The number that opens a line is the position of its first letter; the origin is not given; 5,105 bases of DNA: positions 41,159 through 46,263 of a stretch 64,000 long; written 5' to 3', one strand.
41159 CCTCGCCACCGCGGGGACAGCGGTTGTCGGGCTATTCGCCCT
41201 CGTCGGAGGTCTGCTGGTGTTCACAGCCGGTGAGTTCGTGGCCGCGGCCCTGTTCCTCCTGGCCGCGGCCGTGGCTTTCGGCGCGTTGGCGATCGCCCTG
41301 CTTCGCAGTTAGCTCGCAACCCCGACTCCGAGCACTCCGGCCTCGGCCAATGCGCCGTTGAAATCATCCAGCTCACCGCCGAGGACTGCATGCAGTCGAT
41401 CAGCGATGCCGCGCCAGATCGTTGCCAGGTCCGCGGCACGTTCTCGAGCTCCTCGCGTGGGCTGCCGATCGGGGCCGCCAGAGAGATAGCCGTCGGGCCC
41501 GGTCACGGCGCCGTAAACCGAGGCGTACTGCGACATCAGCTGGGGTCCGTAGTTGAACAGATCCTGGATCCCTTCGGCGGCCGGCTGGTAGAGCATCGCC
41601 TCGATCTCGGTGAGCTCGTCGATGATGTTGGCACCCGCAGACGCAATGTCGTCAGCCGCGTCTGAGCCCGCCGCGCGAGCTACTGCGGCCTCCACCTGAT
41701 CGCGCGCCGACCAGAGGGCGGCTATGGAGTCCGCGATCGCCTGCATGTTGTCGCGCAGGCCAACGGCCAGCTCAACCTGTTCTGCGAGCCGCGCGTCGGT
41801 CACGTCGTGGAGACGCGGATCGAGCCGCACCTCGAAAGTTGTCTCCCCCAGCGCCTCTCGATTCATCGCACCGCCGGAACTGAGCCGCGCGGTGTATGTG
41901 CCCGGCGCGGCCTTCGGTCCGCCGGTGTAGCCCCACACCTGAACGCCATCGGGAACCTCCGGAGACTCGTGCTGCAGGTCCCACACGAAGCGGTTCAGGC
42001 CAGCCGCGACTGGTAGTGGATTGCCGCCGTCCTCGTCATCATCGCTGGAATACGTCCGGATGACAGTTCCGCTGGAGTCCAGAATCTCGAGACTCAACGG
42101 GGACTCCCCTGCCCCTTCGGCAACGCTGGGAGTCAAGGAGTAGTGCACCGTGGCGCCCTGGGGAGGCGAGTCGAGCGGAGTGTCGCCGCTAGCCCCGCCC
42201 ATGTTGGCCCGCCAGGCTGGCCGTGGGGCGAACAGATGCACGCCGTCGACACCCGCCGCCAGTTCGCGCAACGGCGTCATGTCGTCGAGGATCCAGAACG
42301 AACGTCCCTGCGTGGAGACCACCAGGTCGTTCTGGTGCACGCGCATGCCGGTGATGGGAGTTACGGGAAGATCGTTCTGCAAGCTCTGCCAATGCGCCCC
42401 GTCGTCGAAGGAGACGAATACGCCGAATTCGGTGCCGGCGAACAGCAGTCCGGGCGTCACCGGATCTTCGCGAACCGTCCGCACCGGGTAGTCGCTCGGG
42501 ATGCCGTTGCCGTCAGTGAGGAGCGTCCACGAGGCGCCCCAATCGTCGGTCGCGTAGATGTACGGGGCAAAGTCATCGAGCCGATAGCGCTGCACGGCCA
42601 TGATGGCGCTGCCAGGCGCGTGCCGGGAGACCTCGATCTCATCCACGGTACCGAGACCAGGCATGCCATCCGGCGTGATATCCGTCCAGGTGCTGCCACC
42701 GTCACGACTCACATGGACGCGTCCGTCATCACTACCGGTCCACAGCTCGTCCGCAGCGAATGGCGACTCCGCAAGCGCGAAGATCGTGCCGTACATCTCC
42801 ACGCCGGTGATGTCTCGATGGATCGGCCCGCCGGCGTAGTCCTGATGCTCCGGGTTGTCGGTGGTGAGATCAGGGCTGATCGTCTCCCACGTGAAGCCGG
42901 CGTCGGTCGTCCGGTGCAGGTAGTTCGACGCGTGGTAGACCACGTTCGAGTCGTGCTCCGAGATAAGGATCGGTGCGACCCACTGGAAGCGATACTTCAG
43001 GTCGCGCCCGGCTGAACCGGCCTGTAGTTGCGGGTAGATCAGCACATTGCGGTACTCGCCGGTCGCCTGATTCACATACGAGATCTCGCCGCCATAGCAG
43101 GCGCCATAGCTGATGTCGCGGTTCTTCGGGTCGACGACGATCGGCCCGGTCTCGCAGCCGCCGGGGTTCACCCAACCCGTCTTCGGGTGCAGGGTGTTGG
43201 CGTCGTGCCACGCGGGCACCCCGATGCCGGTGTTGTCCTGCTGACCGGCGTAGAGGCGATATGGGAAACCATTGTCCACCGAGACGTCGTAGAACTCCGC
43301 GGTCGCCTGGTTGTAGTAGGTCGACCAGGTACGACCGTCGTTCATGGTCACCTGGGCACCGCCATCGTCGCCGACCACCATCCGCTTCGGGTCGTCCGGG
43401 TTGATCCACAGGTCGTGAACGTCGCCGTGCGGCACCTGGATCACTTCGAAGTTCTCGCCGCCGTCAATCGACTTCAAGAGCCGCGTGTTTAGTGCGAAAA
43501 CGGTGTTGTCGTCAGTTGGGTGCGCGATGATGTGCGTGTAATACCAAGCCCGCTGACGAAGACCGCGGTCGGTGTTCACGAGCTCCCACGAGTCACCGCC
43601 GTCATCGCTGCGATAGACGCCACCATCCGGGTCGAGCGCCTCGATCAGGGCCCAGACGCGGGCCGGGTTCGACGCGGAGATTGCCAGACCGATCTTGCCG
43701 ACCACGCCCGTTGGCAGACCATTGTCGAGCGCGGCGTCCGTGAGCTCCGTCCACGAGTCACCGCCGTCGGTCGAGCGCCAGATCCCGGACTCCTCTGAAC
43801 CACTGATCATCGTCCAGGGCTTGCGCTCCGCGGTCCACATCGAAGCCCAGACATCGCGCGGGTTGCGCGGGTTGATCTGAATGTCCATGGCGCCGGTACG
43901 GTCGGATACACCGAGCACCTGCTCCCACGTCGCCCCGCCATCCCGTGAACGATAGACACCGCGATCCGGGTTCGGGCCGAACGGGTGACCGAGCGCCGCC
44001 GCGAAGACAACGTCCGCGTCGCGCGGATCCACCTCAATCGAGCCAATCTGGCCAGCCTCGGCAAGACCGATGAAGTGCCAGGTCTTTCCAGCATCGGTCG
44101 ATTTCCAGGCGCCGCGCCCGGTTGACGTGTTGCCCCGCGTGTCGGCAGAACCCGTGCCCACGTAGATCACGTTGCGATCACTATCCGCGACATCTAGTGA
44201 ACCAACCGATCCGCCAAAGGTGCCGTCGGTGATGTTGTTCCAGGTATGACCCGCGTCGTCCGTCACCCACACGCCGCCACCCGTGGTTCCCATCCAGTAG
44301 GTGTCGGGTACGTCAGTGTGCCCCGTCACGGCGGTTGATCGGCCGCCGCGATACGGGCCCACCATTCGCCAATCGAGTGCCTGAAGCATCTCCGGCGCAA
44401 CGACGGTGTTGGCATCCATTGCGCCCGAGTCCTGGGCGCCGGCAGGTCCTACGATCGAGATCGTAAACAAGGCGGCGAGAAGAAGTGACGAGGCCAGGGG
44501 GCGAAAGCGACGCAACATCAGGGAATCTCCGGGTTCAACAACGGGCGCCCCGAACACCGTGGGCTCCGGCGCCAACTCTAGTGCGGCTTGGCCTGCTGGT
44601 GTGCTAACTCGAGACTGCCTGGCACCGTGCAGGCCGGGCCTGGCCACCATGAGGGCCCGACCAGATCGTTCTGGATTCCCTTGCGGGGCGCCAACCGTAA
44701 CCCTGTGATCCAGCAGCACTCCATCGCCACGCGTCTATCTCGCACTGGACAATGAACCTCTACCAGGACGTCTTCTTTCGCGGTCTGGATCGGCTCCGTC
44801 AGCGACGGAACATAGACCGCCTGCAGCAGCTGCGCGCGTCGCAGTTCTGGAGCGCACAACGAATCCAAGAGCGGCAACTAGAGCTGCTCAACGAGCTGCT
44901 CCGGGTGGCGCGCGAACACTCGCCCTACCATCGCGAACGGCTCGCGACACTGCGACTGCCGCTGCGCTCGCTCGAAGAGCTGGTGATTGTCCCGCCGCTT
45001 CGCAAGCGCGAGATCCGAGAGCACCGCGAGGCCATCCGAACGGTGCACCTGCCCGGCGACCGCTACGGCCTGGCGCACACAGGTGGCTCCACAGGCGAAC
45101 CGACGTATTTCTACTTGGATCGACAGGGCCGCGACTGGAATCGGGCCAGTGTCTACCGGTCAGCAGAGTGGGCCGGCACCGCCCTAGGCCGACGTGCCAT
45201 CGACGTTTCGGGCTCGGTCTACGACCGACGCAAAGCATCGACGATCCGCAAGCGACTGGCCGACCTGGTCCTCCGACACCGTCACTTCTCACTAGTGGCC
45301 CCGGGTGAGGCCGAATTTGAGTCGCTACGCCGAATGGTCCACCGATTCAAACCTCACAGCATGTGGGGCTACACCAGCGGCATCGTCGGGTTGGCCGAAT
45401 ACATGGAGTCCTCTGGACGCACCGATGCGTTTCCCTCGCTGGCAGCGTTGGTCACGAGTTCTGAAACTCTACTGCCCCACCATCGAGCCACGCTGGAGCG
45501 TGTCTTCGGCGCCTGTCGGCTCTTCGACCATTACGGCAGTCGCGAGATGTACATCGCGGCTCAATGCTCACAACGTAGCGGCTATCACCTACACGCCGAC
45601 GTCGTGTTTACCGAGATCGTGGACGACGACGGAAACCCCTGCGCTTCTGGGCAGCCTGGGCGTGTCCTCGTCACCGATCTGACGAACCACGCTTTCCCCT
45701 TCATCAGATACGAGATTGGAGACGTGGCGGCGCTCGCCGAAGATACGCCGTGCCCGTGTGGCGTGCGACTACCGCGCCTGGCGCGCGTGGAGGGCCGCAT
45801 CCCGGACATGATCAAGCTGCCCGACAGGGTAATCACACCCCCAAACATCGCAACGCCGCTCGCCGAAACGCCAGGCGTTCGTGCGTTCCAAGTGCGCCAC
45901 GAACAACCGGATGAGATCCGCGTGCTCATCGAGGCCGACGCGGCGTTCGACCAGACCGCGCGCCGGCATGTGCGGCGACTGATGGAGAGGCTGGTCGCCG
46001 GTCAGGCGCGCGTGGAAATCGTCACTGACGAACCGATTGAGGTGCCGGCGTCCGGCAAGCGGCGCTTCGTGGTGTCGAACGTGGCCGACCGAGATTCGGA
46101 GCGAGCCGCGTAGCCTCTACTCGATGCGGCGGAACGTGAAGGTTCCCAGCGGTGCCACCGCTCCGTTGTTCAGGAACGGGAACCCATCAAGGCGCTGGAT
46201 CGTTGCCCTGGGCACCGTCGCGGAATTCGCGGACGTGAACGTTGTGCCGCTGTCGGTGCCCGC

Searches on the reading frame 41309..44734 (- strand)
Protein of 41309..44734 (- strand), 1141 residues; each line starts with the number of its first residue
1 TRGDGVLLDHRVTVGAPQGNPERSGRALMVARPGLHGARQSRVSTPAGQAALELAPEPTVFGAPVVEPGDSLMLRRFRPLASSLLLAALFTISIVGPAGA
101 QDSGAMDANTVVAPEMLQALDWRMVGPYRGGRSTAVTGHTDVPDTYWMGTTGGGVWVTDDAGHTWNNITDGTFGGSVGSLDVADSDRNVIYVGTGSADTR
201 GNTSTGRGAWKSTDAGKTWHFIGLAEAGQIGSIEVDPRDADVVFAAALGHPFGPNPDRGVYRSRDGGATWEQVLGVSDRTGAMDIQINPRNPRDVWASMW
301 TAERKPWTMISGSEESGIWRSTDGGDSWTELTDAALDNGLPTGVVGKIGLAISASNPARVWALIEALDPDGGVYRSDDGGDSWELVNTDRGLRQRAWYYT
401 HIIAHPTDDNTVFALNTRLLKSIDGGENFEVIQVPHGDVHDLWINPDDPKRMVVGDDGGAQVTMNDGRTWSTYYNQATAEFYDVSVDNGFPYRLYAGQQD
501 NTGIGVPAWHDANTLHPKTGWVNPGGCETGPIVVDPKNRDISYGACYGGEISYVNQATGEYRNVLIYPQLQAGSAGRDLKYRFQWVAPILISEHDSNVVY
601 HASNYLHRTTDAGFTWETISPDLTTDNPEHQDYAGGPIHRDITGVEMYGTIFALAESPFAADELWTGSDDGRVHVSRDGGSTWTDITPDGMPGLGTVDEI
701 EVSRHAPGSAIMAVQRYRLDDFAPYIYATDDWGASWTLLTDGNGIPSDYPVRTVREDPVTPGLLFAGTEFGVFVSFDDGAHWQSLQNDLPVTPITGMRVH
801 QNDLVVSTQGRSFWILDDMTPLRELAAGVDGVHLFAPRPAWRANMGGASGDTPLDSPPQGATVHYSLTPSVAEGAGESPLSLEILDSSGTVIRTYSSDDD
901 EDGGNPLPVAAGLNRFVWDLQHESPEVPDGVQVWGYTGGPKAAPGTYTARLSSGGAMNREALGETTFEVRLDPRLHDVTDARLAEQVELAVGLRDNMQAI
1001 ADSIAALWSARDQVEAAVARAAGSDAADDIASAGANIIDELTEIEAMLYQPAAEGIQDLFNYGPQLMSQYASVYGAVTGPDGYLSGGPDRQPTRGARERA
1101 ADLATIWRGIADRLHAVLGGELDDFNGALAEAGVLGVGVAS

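Call 73: search_protein_families(library=pfam, max_evalue=0.00001, proteins=[window:41309-44734:-])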
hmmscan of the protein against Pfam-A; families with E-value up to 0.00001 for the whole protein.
window:41309-44734:- (1141 aa): 3 families
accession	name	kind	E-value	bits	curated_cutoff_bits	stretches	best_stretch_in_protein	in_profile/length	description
PF15902.12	Sortilin-Vps10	-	2.8e-28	99.4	33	2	209-334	3-115/446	Sortilin, neurotensin receptor 3,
PF02012.26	BNR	-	1.5e-06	27.7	27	0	261-271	1-11/12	BNR/Asp-box repeat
PF13088.12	BNR_2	-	3.6e-06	27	31.4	0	603-740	81-202/277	BNR repeat-like domain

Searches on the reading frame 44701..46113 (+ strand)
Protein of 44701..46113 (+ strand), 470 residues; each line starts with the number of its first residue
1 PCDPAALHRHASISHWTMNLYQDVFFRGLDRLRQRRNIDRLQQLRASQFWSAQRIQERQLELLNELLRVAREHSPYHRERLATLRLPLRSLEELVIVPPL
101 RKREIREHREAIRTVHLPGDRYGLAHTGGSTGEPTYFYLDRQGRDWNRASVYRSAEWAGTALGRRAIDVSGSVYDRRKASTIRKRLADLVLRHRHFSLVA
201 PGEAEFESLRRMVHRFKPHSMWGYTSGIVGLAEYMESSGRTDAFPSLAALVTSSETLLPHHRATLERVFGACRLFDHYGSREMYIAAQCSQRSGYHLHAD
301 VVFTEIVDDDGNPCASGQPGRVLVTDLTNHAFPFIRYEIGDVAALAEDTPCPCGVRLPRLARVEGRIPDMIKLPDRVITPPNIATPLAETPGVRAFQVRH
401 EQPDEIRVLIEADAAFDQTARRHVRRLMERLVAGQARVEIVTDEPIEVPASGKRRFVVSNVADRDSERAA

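Call 73: search_protein_families(library=pfam, max_evalue=0.00001, proteins=[window:44701-46113:+])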
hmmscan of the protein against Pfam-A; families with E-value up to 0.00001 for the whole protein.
window:44701-46113:+ (470 aa): 1 family
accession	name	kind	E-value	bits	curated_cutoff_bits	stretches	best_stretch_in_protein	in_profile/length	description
PF00501.34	AMP-binding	-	8.1e-08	31.9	29.9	1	199-324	236-374/384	AMP-binding enzyme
